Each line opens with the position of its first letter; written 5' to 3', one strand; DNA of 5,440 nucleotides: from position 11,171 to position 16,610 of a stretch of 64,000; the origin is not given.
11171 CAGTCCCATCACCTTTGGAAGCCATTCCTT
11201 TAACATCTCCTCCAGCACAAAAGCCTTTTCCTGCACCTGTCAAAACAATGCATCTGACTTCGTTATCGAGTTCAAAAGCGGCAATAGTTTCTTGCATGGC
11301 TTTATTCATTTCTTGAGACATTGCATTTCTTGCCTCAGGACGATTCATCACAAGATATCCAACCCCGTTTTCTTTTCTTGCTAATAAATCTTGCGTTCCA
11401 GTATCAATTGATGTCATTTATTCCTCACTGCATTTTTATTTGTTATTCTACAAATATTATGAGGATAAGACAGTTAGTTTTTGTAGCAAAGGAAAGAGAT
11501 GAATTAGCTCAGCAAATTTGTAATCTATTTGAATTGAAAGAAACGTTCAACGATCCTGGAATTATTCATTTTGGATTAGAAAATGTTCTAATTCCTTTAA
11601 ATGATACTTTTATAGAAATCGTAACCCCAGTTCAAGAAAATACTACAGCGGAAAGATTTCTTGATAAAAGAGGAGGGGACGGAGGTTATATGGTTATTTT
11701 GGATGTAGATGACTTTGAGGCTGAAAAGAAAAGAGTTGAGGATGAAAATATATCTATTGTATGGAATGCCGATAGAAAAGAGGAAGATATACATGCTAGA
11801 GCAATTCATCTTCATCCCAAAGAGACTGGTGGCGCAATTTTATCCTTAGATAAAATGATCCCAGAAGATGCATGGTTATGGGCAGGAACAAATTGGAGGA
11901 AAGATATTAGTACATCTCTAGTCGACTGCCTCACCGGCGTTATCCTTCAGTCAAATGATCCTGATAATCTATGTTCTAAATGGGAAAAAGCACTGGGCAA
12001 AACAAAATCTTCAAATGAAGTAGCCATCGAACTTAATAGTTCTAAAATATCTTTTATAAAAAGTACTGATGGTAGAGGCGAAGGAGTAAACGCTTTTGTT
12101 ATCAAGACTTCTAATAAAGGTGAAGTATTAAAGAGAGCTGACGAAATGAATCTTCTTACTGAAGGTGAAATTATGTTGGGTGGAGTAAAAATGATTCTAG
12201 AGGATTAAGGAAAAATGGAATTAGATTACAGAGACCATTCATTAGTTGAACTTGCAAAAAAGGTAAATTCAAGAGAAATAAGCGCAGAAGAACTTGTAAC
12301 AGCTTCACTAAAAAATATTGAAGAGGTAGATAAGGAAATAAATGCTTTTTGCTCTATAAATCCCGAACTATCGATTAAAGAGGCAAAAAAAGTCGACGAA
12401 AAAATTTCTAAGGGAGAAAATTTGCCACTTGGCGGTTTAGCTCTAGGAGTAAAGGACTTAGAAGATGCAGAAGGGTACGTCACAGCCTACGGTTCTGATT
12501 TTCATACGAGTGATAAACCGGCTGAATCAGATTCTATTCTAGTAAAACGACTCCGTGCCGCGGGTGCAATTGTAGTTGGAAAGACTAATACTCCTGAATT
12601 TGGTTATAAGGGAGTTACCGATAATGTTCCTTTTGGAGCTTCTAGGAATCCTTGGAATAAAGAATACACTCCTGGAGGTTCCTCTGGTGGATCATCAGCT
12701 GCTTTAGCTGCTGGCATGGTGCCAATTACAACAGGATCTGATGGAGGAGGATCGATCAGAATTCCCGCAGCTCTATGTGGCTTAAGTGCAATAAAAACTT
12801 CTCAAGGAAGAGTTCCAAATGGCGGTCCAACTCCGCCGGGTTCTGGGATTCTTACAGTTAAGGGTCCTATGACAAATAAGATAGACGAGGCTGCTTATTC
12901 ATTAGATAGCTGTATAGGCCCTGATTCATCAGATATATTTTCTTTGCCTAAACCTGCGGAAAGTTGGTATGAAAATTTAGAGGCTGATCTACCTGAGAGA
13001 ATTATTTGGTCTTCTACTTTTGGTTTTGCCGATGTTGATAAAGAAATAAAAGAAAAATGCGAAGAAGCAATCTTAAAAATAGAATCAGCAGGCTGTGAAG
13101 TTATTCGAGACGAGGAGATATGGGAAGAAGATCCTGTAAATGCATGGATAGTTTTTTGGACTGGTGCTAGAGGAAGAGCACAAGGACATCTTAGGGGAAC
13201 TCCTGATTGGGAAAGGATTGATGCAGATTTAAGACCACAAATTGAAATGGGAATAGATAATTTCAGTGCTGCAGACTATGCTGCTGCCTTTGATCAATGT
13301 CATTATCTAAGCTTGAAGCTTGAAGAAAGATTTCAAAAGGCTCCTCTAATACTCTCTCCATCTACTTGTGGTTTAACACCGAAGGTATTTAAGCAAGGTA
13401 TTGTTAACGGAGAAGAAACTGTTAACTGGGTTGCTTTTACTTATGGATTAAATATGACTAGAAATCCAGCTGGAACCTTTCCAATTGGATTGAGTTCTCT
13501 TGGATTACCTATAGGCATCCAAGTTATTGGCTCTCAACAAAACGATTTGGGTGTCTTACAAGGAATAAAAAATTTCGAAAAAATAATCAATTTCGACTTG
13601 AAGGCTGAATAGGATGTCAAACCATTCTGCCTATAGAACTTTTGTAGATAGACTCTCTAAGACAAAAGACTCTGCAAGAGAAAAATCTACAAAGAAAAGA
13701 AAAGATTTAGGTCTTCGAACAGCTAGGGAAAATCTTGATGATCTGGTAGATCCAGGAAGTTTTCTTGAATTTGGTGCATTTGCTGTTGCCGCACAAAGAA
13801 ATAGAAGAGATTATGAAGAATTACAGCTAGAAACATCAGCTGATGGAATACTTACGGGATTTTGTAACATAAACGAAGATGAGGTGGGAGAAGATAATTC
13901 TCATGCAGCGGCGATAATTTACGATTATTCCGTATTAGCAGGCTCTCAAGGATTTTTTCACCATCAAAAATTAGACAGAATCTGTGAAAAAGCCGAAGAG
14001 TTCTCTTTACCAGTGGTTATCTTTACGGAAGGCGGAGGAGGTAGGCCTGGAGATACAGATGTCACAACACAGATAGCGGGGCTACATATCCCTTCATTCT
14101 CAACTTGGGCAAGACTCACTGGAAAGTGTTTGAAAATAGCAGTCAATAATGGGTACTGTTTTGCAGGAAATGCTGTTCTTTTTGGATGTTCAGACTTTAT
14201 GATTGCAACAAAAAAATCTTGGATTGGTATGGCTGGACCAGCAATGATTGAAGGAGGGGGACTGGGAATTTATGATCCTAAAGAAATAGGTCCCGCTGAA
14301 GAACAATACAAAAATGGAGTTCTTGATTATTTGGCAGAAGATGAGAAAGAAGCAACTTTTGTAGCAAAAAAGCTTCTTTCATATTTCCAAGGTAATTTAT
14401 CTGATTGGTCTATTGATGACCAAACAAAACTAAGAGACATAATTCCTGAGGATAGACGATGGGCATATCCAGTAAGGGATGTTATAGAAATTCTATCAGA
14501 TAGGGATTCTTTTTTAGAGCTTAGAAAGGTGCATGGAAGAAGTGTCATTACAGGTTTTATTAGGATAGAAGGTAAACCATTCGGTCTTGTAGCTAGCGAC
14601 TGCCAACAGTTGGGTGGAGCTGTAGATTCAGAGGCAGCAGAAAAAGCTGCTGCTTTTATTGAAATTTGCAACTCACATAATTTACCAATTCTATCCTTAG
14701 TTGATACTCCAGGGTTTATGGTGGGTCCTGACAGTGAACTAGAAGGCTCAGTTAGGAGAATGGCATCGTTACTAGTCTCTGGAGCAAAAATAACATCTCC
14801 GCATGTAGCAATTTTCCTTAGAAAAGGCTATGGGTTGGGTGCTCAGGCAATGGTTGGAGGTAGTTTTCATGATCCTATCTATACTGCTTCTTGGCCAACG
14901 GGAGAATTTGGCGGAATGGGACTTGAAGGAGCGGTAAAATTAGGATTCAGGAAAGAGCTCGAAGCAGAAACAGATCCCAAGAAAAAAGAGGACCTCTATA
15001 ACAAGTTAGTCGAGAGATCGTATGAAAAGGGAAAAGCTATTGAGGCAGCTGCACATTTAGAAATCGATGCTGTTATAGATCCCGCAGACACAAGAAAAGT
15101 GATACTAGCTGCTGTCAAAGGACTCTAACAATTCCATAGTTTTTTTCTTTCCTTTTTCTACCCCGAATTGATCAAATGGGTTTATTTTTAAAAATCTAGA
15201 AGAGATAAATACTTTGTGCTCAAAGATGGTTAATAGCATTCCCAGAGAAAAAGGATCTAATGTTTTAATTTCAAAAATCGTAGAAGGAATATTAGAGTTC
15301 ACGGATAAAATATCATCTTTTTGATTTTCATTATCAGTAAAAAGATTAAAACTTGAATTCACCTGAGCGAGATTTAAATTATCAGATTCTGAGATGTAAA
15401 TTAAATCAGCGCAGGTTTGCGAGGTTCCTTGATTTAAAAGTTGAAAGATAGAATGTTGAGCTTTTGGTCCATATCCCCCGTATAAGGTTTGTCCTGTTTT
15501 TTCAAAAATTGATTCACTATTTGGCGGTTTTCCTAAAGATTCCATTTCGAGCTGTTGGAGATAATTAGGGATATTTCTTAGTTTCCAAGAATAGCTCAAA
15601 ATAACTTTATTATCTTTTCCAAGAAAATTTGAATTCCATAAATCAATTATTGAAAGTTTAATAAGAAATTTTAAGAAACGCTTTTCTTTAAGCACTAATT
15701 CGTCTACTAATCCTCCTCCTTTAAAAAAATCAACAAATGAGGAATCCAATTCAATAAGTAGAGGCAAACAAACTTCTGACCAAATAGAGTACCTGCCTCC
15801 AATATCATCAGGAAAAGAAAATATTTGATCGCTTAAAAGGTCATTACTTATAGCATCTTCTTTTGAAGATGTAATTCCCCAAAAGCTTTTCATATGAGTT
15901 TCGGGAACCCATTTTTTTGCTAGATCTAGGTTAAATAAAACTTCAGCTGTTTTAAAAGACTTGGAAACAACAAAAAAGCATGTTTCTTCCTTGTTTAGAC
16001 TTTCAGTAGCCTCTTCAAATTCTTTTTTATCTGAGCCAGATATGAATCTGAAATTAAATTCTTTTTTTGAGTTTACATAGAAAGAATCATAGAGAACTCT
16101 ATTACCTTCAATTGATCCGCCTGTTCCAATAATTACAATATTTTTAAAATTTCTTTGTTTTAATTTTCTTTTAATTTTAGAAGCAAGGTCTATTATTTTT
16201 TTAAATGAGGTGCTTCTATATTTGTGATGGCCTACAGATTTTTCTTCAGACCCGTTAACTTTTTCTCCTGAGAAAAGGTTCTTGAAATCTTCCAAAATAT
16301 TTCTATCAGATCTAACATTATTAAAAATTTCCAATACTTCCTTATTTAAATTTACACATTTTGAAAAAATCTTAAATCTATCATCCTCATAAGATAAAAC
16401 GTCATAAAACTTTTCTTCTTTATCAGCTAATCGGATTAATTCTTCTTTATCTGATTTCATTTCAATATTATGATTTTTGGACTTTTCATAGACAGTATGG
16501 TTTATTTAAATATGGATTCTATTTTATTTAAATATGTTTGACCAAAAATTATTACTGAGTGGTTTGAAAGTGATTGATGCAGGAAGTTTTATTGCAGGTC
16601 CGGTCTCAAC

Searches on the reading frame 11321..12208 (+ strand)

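Call 8: search_protein_families(library=pfam, proteins=[window:11321-12208:+], max_evalue=0.00001)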
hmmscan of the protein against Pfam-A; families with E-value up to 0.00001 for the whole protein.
window:11321-12208:+ (295 aa): 0 families

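Call 59: search_protein_families(library=pfam, proteins=[window:11321-12208:+], max_evalue=0.001)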
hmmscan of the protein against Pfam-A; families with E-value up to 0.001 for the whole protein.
window:11321-12208:+ (295 aa): 2 families
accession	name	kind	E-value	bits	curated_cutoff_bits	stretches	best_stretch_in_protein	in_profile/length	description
PF13468.12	Glyoxalase_3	-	2.9e-05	24.6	25.1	1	83-145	34-101/176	Glyoxalase-like domain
PF13669.12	Glyoxalase_4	-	0.00074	20.2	27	0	51-155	2-102/109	Glyoxalase/Bleomycin resistance protein/Dioxygenase superfamily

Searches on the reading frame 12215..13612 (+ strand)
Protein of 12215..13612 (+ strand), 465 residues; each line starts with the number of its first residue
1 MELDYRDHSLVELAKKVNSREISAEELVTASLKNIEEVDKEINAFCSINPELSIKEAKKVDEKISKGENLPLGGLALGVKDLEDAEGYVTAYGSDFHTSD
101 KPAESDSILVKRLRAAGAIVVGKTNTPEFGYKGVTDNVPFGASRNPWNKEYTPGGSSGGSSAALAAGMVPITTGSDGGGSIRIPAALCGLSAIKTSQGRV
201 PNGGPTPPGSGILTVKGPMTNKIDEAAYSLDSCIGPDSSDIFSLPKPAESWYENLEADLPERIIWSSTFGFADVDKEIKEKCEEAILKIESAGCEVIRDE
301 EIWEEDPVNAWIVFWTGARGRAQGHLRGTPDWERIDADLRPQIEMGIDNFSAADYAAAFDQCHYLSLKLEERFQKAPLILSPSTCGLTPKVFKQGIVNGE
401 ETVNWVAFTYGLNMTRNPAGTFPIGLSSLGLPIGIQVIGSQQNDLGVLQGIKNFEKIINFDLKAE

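Call 8: search_protein_families(library=pfam, proteins=[window:12215-13612:+], max_evalue=0.00001)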
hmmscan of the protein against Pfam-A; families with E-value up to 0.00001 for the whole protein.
window:12215-13612:+ (465 aa): 1 family
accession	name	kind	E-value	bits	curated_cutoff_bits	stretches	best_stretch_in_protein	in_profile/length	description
PF01425.27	Amidase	-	7.1e-82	276.2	27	1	26-447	1-444/445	Amidase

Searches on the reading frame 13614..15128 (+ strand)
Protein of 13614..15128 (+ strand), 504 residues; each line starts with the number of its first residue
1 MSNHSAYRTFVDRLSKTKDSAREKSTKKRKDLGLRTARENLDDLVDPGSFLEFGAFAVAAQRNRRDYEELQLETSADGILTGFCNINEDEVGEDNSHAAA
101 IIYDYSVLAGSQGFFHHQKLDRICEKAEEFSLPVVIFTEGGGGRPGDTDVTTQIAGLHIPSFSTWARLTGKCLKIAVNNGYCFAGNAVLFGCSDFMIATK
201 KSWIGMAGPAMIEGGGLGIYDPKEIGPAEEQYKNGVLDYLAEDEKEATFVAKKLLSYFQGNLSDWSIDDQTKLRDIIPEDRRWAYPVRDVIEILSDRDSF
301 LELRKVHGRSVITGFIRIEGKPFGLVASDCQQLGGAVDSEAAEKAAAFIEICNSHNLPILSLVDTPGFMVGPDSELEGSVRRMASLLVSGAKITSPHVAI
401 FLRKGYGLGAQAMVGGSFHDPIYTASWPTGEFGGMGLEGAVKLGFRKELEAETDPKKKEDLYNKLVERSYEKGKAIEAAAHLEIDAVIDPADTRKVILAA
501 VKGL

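Call 9: search_protein_families(library=pfam, proteins=[window:13614-15128:+], max_evalue=0.00001)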
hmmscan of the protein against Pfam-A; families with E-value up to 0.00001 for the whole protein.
window:13614-15128:+ (504 aa): 2 families
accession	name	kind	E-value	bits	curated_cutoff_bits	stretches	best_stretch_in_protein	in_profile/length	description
PF01039.27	Carboxyl_trans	-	9.5e-72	242.6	22.3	1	32-500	5-474/493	Carboxyl transferase domain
PF03255.19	ACCA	-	3.4e-08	33.5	23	0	337-413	128-204/310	Acetyl co-enzyme A carboxylase carboxyltransferase-like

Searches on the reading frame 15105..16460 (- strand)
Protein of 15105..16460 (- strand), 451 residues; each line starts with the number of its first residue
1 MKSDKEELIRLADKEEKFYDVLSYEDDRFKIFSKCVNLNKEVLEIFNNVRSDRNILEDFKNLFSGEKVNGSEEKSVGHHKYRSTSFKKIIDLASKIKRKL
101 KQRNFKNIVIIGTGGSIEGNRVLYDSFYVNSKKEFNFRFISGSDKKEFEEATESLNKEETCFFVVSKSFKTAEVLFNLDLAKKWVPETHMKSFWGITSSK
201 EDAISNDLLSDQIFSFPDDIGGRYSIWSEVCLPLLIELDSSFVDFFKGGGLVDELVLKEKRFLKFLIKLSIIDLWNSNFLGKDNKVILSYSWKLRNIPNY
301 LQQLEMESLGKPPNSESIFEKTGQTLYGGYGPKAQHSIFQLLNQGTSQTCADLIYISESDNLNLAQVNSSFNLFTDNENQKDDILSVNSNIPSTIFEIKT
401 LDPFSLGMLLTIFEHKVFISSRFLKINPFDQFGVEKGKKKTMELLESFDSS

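Call 9: search_protein_families(library=pfam, proteins=[window:15105-16460:-], max_evalue=0.00001)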
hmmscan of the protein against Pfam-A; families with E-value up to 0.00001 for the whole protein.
window:15105-16460:- (451 aa): 1 family
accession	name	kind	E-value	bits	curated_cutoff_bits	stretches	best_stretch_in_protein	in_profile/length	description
PF00342.24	PGI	-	8.6e-67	226.2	22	1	103-448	94-469/486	Phosphoglucose isomerase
